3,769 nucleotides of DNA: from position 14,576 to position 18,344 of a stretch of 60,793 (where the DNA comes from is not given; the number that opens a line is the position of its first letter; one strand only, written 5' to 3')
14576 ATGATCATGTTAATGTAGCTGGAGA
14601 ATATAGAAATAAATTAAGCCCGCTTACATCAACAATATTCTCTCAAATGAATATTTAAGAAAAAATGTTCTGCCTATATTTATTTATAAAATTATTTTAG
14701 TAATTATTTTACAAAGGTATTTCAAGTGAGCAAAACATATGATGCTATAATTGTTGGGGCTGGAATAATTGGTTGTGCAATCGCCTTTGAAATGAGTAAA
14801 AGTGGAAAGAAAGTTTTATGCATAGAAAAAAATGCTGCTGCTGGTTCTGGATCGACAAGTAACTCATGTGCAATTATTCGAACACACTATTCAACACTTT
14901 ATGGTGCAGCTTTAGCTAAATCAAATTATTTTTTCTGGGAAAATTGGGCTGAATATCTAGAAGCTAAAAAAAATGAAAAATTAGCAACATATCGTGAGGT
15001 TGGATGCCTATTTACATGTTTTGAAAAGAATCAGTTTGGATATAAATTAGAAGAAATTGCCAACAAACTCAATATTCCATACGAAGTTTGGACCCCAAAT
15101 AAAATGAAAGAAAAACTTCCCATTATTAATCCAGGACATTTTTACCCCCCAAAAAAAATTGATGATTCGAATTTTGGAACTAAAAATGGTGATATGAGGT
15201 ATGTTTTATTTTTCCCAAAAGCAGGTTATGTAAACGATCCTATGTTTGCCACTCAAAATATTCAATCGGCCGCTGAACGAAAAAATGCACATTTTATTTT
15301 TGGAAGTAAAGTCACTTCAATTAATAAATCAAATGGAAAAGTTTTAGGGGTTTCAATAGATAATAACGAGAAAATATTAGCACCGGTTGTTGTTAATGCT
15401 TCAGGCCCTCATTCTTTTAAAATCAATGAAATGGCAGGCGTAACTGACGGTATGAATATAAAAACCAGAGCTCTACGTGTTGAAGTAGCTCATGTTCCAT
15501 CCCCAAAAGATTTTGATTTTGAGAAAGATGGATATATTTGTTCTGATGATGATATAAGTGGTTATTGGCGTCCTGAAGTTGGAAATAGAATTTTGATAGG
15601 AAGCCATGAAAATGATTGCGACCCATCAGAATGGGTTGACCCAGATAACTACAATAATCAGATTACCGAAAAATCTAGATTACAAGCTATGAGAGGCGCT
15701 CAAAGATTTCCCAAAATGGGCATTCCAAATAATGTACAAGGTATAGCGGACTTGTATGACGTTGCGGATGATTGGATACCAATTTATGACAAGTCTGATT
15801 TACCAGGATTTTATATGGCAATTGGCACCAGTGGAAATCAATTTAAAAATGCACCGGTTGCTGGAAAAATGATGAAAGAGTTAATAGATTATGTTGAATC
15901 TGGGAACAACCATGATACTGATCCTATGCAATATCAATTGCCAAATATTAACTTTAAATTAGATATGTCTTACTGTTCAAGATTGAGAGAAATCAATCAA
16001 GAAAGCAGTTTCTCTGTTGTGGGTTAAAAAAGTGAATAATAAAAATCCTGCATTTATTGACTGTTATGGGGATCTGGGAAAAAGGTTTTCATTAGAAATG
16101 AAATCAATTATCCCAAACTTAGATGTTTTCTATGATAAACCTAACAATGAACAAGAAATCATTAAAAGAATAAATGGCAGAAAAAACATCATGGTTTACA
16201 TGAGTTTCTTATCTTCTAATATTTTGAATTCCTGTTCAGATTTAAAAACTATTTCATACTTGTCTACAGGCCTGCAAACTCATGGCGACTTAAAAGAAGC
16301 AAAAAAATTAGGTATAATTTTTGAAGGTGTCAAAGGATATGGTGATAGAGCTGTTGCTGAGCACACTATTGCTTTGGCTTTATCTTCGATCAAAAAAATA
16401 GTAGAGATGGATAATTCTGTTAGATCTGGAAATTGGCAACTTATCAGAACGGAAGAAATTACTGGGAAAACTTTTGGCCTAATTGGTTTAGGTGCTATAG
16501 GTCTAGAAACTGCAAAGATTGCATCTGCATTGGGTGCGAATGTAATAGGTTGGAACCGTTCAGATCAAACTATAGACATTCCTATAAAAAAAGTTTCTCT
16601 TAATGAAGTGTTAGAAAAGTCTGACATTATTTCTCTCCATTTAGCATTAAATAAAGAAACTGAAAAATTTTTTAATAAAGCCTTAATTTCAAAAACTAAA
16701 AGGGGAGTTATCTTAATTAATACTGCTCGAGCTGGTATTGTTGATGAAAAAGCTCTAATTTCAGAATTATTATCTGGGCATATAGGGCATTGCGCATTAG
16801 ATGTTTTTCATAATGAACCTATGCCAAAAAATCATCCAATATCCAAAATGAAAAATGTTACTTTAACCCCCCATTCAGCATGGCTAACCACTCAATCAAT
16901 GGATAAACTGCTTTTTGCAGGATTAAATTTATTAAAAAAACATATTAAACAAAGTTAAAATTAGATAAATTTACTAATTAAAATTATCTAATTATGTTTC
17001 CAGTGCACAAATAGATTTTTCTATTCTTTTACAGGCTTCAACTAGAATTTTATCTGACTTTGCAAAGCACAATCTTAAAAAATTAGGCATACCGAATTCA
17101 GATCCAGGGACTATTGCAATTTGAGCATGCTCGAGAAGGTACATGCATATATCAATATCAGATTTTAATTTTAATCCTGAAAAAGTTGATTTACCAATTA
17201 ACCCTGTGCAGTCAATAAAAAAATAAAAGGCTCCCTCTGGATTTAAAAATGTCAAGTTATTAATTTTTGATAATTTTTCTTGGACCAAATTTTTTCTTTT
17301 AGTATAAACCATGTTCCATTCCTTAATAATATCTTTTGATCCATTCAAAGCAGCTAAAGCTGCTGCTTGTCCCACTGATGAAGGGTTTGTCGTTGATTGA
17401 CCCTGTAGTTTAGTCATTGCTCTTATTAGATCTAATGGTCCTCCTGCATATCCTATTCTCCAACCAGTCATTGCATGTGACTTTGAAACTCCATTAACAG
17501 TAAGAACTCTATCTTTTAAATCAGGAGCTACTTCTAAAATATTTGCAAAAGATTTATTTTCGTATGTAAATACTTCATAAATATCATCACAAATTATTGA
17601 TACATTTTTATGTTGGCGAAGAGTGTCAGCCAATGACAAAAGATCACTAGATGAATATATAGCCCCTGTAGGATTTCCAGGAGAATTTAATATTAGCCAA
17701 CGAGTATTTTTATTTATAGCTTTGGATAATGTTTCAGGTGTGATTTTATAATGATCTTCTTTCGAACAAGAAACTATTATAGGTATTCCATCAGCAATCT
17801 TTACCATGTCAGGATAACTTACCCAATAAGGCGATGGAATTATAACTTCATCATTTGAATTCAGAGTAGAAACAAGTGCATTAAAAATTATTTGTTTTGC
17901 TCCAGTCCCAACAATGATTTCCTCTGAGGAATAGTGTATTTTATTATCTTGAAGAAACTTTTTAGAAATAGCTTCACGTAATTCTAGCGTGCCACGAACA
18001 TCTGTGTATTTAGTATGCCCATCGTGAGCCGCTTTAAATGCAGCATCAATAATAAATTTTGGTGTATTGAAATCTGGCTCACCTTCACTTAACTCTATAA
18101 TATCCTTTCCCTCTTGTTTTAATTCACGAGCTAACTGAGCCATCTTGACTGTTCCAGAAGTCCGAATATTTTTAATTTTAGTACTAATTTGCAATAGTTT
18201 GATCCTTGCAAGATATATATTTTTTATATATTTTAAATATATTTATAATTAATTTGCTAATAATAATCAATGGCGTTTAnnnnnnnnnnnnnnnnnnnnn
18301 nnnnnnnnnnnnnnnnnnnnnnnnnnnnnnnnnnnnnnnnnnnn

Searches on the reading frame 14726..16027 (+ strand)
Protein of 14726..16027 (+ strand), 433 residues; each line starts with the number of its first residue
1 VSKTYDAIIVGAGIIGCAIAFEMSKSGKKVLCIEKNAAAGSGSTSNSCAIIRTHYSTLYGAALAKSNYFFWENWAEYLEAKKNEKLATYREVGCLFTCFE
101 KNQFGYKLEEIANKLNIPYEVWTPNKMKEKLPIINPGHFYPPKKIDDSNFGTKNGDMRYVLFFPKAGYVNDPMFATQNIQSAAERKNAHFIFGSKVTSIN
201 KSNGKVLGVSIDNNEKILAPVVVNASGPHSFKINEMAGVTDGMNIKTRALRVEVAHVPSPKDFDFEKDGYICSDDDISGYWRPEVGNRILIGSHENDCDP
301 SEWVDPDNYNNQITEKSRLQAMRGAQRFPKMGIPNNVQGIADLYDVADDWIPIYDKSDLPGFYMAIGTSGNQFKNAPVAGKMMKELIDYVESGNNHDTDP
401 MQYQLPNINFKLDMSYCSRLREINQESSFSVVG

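Call 39: search_protein_families(library=pfam, proteins=[window:14726-16027:+], max_evalue=0.0001)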
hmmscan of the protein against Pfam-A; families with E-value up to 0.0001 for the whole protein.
window:14726-16027:+ (433 aa): 10 families
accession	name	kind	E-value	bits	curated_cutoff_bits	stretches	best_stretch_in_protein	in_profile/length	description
PF01266.30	DAO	-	1e-45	157.2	27.9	1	6-386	1-353/353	FAD dependent oxidoreductase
PF12831.13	FAD_oxidored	-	4.4e-07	30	27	0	6-112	1-98/416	FAD dependent oxidoreductase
PF13450.12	NAD_binding_8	-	8.7e-07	29.6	21.9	1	9-46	1-38/68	NAD(P)-binding Rossmann-like domain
PF00890.30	FAD_binding_2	-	1e-06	28.6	20.4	1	6-217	1-188/414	FAD binding domain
PF00996.24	GDI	-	5.8e-06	25.6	23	1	1-47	1-47/436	GDP dissociation inhibitor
PF00070.33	Pyr_redox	-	8.7e-06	26.6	22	0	7-37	2-32/82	Pyridine nucleotide-disulphide oxidoreductase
PF07992.20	Pyr_redox_2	-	1.1e-05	25.5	26.1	0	7-36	3-174/291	Pyridine nucleotide-disulphide oxidoreductase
PF03486.20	HI0933_like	-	2.6e-05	24.3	50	0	6-40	2-36/244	HI0933-like protein Rossmann domain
PF05834.18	Lycopene_cycl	-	2.9e-05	23.7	23.4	0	6-37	1-34/380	Lycopene cyclase protein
PF01134.28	GIDA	-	9.1e-05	22.1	22.1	0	6-42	1-38/391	Glucose inhibited division protein A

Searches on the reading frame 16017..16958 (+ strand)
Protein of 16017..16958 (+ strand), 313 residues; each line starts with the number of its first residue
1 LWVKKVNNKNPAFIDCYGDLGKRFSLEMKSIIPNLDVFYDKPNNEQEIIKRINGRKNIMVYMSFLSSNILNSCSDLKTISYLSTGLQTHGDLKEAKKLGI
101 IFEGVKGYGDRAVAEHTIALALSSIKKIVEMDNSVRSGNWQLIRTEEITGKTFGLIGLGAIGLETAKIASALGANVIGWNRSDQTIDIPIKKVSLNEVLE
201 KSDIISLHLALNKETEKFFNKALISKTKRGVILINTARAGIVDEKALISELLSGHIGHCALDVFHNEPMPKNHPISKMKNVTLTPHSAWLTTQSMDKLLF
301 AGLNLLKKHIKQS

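Call 39: search_protein_families(library=pfam, proteins=[window:16017-16958:+], max_evalue=0.0001)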
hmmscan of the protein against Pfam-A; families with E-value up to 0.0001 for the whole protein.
window:16017-16958:+ (313 aa): 3 families
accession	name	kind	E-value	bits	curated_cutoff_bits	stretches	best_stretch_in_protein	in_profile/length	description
PF02826.25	2-Hacid_dh_C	-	5.4e-57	192.5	25.1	1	118-288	1-178/178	D-isomer specific 2-hydroxyacid dehydrogenase, NAD binding domain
PF00389.36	2-Hacid_dh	-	1.2e-09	38.4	24.6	1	37-297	22-111/134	D-isomer specific 2-hydroxyacid dehydrogenase, catalytic domain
PF03446.21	NAD_binding_2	-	1.5e-05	25.5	21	1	153-250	2-106/161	NAD binding domain of 6-phosphogluconate dehydrogenase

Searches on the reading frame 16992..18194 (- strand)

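Call 39: search_protein_families(library=pfam, proteins=[window:16992-18194:-], max_evalue=0.0001)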
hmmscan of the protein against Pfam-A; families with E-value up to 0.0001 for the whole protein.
window:16992-18194:- (400 aa): 1 family
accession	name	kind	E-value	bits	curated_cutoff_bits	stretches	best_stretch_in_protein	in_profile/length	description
PF00155.27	Aminotran_1_2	-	5.5e-72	243.4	19.7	1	30-391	1-361/361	Aminotransferase class I and II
